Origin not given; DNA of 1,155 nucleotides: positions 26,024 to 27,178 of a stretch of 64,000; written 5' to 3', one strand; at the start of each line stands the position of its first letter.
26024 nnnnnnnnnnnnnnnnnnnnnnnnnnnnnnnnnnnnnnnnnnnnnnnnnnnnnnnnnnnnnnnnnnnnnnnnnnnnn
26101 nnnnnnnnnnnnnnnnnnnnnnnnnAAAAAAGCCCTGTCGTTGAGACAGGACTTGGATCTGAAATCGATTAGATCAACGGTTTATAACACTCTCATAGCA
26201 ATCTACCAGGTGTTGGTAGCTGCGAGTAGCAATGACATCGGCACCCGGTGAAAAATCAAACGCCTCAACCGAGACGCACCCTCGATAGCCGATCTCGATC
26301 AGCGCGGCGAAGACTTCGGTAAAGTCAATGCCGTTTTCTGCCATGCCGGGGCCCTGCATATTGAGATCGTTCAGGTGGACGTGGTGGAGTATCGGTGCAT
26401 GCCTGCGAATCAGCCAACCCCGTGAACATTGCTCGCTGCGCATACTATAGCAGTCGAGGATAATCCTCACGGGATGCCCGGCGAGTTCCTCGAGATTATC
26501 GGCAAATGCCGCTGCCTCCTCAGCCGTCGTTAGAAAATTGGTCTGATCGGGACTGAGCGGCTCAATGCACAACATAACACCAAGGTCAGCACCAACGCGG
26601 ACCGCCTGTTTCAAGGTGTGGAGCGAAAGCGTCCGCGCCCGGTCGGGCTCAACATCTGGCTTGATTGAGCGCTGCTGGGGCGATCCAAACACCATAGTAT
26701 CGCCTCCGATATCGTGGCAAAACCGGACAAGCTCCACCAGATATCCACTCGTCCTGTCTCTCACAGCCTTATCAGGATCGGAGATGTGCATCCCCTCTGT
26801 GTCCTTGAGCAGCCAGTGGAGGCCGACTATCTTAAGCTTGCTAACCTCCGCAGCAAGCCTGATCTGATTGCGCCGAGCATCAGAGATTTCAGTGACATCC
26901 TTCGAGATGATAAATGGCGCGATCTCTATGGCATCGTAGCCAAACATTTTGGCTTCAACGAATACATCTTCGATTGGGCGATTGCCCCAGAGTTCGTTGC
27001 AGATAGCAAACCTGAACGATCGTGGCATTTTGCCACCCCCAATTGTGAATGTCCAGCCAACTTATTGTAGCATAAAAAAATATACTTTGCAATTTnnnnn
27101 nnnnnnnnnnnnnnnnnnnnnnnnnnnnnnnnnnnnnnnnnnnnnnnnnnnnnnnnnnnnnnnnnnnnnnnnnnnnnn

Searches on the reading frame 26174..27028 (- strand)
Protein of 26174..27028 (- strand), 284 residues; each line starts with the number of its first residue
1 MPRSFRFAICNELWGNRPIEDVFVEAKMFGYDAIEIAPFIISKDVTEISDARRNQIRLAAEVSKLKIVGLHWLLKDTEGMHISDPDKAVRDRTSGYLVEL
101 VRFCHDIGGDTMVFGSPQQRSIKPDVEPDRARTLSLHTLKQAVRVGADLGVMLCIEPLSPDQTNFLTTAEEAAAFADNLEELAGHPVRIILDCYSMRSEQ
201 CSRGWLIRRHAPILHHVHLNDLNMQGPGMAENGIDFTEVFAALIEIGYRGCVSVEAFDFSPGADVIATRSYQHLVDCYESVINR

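Call 81: search_protein_families(library=pfam, proteins=[window:26174-27028:-], max_evalue=0.00001)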
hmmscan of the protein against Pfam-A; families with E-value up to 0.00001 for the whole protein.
window:26174-27028:- (284 aa): 1 family
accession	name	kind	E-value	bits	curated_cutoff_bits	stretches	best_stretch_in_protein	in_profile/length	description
PF01261.30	AP_endonuc_2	-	1.6e-27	97.2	31.1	1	25-264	3-237/249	Xylose isomerase-like TIM barrel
